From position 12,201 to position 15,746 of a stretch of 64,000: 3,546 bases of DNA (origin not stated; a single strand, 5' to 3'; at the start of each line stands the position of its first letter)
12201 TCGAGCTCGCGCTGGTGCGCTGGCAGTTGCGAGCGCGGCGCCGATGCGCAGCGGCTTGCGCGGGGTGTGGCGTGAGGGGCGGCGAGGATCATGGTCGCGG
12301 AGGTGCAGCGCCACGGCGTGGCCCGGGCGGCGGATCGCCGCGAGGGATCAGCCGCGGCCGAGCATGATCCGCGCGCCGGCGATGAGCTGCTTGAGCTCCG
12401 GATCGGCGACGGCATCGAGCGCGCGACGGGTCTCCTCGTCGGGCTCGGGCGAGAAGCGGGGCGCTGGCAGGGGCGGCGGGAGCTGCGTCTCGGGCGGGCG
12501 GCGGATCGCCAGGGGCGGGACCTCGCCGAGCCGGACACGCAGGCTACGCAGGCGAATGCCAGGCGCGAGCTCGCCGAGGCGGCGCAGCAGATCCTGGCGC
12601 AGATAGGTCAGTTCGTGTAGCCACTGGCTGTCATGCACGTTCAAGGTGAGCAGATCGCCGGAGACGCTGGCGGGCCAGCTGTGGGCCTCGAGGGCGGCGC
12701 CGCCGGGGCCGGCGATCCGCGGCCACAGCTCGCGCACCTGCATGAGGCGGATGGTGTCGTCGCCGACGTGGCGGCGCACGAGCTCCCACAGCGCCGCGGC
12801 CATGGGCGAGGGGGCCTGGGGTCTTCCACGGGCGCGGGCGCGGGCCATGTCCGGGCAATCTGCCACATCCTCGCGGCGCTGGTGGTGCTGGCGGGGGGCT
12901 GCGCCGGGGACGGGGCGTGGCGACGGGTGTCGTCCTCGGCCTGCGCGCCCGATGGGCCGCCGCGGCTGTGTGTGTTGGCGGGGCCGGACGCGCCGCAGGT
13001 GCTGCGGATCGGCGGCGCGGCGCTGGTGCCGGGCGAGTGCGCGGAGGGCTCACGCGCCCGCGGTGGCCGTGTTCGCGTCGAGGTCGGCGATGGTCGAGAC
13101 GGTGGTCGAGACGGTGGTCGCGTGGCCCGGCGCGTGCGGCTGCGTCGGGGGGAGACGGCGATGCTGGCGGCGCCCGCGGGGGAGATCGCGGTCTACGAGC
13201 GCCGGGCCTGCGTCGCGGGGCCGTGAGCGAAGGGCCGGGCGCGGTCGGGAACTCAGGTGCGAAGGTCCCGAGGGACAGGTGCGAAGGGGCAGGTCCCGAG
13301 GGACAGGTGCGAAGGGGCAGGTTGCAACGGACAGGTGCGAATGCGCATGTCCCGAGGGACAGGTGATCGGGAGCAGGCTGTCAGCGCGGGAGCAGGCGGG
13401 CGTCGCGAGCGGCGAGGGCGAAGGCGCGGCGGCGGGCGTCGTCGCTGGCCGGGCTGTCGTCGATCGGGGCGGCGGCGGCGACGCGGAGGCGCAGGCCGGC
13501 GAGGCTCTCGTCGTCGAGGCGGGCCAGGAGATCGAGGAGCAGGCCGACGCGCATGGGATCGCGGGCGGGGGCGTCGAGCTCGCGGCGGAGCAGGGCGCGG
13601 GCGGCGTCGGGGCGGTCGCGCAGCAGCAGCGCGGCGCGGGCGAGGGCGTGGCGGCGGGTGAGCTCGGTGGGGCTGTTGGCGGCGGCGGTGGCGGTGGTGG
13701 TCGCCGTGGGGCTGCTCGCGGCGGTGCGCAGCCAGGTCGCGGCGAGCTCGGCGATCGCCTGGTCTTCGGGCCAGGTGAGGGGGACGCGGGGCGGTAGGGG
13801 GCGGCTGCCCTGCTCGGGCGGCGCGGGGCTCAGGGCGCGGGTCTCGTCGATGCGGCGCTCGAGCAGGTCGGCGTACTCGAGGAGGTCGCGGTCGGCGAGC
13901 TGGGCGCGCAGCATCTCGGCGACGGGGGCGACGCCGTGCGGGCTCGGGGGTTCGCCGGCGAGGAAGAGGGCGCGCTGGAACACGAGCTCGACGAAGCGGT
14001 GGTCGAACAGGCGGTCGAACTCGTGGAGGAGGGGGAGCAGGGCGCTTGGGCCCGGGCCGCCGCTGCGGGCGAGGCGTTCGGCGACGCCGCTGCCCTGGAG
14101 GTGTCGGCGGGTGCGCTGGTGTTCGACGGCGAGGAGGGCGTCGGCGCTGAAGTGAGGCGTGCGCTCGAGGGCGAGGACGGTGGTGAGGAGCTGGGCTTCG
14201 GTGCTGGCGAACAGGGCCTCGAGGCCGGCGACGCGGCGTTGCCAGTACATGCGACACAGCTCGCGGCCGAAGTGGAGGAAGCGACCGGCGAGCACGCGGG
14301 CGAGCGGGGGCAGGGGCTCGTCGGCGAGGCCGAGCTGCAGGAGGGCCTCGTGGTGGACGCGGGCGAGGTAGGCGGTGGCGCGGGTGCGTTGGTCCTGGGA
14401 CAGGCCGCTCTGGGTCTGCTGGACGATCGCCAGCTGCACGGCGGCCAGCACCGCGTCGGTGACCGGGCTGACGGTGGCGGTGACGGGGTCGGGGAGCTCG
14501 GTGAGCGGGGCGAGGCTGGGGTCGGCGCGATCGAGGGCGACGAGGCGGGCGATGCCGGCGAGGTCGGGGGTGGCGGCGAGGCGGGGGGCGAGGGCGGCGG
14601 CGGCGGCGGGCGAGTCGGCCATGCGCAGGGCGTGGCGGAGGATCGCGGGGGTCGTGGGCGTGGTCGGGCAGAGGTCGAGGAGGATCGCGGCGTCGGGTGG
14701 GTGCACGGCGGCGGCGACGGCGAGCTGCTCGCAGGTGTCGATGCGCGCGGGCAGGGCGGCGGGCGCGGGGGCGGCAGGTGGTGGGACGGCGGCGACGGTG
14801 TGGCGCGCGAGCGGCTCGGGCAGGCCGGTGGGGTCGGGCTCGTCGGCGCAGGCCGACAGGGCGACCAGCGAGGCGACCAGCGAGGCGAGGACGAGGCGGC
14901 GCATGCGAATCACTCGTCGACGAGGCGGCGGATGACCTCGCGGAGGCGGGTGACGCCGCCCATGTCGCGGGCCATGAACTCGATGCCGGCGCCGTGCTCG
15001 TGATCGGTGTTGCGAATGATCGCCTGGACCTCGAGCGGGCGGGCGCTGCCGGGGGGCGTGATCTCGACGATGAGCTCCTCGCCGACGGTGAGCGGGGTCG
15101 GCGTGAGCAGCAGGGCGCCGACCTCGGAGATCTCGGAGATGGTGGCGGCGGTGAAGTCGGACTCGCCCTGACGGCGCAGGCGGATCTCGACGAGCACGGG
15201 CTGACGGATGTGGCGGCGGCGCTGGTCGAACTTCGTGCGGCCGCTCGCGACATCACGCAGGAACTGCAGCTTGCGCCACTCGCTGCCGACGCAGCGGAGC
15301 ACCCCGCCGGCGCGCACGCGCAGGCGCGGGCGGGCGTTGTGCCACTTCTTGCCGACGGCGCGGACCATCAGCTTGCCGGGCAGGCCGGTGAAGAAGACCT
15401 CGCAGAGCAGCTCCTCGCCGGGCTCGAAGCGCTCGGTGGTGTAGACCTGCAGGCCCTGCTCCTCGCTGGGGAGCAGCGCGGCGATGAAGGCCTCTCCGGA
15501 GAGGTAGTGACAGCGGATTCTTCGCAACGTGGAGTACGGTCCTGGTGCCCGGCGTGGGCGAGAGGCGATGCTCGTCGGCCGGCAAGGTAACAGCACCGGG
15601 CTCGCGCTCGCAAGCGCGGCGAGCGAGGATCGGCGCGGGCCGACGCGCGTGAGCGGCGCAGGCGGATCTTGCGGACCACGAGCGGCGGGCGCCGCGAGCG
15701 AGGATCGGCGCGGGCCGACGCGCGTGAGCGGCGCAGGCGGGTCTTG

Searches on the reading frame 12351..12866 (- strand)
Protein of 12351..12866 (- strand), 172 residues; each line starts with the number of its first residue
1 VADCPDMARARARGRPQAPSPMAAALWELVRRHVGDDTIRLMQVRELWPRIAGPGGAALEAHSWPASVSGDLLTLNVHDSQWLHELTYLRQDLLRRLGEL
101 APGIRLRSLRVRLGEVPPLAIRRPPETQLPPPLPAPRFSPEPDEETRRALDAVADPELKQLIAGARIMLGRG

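Call 44: search_protein_families(library=pfam, proteins=[window:12351-12866:-], max_evalue=0.0001)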
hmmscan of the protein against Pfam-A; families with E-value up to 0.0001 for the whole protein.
window:12351-12866:- (172 aa): 1 family
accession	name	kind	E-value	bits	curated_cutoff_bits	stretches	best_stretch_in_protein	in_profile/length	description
PF05258.17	DciA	-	1.2e-09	38.7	24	1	32-111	13-89/89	Dna[CI] antecedent, DciA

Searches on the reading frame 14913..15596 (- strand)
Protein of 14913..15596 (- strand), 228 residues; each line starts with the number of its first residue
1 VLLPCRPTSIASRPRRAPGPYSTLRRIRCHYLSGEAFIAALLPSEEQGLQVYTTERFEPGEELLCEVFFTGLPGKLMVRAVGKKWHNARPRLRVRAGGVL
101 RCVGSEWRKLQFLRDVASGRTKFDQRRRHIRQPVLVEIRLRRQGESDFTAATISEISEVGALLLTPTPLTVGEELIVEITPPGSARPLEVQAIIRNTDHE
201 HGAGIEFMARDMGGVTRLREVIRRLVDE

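Call 44: search_protein_families(library=pfam, proteins=[window:14913-15596:-], max_evalue=0.0001)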
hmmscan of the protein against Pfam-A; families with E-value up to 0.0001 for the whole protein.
window:14913-15596:- (228 aa): 1 family
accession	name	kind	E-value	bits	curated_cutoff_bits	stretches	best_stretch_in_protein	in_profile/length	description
PF07238.19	PilZ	-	1.9e-12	47.8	22.5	1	125-221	1-99/102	PilZ domain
